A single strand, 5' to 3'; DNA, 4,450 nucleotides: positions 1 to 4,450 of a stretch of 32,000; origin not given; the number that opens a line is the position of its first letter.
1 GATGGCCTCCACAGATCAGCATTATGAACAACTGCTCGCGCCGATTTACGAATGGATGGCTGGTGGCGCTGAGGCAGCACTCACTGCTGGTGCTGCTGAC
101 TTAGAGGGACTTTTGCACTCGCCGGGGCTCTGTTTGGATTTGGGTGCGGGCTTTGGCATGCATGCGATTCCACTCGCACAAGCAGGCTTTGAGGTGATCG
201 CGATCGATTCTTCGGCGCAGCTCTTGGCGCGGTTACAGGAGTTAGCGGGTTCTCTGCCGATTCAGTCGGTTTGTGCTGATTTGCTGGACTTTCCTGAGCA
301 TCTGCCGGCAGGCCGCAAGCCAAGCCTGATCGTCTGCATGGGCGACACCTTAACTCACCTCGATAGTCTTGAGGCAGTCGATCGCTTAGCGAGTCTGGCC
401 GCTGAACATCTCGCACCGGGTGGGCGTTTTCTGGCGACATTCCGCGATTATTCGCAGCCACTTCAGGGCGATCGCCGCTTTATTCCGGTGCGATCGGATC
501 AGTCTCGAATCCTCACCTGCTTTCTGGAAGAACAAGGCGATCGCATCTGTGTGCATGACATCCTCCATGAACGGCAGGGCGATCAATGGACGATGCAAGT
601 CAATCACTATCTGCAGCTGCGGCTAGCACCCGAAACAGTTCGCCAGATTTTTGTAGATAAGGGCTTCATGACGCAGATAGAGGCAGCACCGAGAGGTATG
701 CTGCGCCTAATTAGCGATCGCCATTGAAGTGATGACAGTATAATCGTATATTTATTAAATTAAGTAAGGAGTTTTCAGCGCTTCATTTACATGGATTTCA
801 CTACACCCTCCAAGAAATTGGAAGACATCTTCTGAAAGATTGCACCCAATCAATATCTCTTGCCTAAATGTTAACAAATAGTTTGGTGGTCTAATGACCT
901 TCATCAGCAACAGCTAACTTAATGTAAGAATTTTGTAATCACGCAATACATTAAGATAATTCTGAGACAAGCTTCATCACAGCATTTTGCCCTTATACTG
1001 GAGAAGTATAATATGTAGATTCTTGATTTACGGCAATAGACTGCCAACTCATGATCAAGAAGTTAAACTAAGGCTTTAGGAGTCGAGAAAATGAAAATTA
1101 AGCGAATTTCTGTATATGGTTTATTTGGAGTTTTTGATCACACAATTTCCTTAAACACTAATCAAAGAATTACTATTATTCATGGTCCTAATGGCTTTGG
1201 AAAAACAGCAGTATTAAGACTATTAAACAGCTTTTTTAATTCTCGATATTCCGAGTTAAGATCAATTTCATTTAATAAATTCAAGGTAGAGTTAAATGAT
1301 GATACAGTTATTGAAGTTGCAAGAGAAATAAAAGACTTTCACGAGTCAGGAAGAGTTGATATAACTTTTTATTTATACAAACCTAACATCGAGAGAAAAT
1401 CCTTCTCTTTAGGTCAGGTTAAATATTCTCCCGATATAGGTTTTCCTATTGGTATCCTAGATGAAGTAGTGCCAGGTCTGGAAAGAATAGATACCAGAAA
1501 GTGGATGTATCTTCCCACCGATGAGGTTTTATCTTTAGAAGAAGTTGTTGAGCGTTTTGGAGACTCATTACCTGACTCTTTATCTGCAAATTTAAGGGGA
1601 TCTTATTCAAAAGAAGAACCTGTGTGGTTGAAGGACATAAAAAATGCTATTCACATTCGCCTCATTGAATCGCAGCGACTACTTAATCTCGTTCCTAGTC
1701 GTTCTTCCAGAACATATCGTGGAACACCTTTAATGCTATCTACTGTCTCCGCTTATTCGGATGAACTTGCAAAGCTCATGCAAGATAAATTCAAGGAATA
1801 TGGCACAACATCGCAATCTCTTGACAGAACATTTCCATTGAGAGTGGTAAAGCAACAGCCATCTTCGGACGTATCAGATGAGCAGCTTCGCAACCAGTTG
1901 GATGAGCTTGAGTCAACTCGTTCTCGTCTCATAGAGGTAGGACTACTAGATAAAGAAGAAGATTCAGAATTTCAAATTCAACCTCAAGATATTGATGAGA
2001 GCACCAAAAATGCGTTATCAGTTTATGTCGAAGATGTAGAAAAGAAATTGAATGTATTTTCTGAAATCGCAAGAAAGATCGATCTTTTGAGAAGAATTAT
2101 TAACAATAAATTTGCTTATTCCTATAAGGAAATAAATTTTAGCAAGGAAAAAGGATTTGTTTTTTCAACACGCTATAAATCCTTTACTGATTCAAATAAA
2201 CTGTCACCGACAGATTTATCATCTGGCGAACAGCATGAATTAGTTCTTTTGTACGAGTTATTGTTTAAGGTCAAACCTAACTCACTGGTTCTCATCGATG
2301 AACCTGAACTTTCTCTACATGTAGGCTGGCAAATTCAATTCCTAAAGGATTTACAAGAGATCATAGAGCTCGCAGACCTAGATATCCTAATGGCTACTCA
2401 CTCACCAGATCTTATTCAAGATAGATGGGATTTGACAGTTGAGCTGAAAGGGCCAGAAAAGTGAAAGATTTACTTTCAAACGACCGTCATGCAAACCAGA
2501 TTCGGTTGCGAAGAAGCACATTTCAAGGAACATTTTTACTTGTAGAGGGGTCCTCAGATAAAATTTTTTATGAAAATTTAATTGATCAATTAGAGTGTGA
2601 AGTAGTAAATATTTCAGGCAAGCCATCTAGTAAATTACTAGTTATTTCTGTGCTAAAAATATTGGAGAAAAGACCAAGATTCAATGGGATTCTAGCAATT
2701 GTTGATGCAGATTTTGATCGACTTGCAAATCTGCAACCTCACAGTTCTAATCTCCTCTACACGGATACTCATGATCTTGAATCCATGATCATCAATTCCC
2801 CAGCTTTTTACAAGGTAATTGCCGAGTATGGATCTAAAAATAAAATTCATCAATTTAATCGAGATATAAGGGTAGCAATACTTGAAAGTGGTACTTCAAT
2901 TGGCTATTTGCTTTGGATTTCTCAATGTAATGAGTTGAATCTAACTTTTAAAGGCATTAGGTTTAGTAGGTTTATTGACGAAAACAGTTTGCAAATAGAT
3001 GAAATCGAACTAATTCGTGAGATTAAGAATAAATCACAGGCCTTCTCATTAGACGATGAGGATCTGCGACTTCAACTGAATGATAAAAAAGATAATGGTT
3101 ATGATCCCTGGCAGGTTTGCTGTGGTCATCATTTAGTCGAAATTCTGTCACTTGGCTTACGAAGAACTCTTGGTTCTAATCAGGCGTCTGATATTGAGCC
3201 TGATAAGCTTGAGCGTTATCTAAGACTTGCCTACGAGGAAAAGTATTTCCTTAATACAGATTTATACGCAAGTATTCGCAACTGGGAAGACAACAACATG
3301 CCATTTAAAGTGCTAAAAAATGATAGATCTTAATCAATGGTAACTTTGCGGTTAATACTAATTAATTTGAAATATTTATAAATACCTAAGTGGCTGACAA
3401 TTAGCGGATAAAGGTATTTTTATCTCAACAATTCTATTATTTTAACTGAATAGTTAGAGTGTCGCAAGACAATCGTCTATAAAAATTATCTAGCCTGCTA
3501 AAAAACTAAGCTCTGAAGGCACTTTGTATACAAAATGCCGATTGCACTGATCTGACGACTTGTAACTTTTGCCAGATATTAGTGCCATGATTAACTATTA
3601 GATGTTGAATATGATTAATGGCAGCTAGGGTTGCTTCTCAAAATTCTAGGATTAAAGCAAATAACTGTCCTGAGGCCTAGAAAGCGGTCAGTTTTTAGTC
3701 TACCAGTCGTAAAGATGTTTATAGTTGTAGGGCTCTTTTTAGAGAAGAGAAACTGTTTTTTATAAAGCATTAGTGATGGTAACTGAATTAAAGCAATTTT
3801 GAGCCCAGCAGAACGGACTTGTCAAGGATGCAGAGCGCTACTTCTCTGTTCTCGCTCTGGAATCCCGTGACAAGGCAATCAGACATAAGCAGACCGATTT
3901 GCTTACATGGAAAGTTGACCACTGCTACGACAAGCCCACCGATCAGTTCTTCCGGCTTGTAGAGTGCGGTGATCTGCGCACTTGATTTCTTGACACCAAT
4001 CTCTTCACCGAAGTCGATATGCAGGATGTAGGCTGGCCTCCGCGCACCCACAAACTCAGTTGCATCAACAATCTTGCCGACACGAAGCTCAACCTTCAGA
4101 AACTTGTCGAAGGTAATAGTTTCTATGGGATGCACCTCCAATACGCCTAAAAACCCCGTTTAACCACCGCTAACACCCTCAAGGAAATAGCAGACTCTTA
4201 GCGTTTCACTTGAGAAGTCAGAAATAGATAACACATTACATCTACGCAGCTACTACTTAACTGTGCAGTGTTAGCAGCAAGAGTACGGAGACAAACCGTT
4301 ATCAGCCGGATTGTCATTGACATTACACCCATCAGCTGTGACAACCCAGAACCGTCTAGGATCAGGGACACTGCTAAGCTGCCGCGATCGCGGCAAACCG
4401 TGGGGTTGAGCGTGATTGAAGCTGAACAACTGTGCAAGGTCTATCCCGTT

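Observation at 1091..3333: PARIS-like (AriA/AriB-type) ABC-ATPase plus DUF4435/Toprim gene pair: candidate anti-phage system in a cyanobacterium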

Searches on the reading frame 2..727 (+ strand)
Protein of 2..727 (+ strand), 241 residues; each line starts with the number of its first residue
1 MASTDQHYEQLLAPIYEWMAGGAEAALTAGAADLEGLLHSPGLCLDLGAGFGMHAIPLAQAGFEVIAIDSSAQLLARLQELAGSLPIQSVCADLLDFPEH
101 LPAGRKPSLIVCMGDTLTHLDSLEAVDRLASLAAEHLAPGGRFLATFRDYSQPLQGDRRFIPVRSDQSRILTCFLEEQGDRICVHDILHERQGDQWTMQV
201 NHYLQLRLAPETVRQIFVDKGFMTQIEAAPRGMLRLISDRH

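Call 25: find_encoding_contigs(protein=window:2-727:+, flank=6000, max_places=8)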
Protein window:2-727:+ (241 aa): no gene with exactly this product is on record in the collection.

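Call 26: find_encoding_contigs(protein=window:2-724:+, flank=6000, max_places=8)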
Protein window:2-724:+ (241 aa): no gene with exactly this product is on record in the collection.

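Call 94: search_protein_families(library=pfam, proteins=[window:2-724:+], max_evalue=0.001)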
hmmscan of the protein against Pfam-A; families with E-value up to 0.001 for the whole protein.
window:2-724:+ (241 aa): 6 families
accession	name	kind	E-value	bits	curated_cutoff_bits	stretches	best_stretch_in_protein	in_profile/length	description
PF13649.12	Methyltransf_25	-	4.6e-11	43.7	27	1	45-141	2-97/97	Methyltransferase domain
PF13489.12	Methyltransf_23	-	1.9e-08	34.6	27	1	34-198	16-134/164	Methyltransferase domain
PF08241.18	Methyltransf_11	-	8.8e-08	33.1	21.2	1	45-144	1-94/95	Methyltransferase domain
PF08242.18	Methyltransf_12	-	1.2e-07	32.8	30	1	45-143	1-98/98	Methyltransferase domain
PF10017.15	Methyltransf_33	-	0.00016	21.3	23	1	43-147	64-177/304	Histidine-specific methyltransferase, SAM-dependent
PF03848.20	TehB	-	0.0008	19.3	20.4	0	40-97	30-87/193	Tellurite resistance protein TehB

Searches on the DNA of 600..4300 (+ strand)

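Call 46: search_rna_families(source=window, start=600, end=4300, threshold=evalue, max_evalue=1)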
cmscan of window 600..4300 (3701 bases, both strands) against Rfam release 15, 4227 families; matches with E-value up to 1: 0.
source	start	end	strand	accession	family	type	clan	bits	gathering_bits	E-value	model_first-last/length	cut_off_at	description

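Call 71: search_dna_similar(query=L092:2643-4792:+, collection=ecoli_genomes, mode=distant, max_rows=15)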
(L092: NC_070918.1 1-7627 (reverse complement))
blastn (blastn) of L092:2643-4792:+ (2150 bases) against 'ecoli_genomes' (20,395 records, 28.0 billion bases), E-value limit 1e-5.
Records with a match: 17; places in all: 17; records where one place covers at least 80% of the query: 0.
Genomes with a match: 17 of 5426; with a place that covers at least 80% of the query: 0. Places per genome that has any: lowest 1, median 1, highest 1. On chromosomes: 13 places; on plasmids: 4.
Best place of each record, by identity: 60-80% 17.
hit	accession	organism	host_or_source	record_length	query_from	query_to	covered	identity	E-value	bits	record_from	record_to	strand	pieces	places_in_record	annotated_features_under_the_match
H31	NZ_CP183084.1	Escherichia coli strain 439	Homo sapiens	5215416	817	1216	19%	67.8%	4e-23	121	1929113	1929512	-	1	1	AAA family ATPase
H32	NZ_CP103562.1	Escherichia coli O25b:H4-ST131 strain 751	Homo sapiens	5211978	817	1216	19%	67.6%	4e-22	116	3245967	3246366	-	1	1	AAA family ATPase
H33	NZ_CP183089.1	Escherichia coli strain 447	Homo sapiens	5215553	817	1216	19%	67.6%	4e-22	116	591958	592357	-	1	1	AAA family ATPase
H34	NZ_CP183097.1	Escherichia coli strain 446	Homo sapiens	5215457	817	1216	19%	67.6%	4e-22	116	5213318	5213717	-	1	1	AAA family ATPase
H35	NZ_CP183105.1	Escherichia coli strain 463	Homo sapiens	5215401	817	1216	19%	67.6%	4e-22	116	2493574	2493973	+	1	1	AAA family ATPase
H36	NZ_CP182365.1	Escherichia coli strain Br_54_kylling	-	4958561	817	1216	19%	67.6%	4e-22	116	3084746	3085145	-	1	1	AAA family ATPase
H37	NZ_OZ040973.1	Escherichia coli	-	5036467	817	1216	19%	67.6%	4e-22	116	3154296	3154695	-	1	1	AAA family ATPase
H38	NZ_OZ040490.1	Escherichia coli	-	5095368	817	1216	19%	67.6%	4e-22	116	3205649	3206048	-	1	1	AAA family ATPase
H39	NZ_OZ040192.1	Escherichia coli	-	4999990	817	1216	19%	67.6%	4e-22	116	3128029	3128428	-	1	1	AAA family ATPase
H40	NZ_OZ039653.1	Escherichia coli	-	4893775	817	1216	19%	67.6%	4e-22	116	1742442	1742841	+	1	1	AAA family ATPase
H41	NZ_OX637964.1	Escherichia coli O25b:H4-ST131 strain ST131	Homo sapiens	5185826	817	1216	19%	67.6%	4e-22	116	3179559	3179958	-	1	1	AAA family ATPase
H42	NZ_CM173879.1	Escherichia coli strain 1217KP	Homo sapiens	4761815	817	1216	19%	67.6%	4e-22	116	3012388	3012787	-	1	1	AAA family ATPase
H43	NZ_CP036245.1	Escherichia coli strain S65EC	Homo sapiens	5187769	817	1216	19%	67.3%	2e-20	112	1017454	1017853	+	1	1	AAA family ATPase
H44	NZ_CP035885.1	Escherichia coli strain LSN03-016011/A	Homo sapiens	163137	1015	1142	6%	73.1%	2e-8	73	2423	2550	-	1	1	AAA family ATPase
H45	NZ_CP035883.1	Escherichia coli strain WS0115A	Homo sapiens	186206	1015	1142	6%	73.1%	2e-8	73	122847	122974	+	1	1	AAA family ATPase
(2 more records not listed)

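Call 72: get_annotated_region(hit=H32, flank=5000)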
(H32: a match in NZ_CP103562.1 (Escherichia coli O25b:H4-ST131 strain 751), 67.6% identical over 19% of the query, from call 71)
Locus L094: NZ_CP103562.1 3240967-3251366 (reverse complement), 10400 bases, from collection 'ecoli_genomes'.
description: Escherichia coli O25b:H4-ST131 strain 751 chromosome, complete genome
organism: Escherichia coli O25b:H4-ST131 strain 751 (NCBI taxid 941322)
replicon: chromosome; assembly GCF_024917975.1
host: Homo sapiens; source: blood; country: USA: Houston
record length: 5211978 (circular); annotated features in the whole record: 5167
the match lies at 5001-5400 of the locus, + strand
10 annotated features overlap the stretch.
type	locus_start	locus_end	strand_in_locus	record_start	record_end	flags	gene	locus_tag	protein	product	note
CDS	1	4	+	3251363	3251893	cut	-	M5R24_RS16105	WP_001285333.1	phage tail protein I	-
CDS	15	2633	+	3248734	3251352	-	-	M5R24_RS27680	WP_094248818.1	phage tail-collar fiber domain-containing protein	-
CDS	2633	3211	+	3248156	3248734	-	-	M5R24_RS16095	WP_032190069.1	tail fiber assembly protein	-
CDS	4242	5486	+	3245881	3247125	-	-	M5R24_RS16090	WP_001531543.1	AAA family ATPase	-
CDS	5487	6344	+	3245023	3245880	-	-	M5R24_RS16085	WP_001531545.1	DUF4435 domain-containing protein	-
CDS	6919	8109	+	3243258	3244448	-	-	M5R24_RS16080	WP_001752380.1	phage tail sheath protein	-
CDS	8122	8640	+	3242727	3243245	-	-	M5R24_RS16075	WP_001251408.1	phage major tail tube protein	-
CDS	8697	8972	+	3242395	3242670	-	-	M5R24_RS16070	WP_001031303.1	phage tail assembly protein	-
CDS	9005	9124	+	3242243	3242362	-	-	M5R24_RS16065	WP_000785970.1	GpE family phage tail protein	-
CDS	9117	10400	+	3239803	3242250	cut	-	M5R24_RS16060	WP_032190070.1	phage tail tape measure protein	-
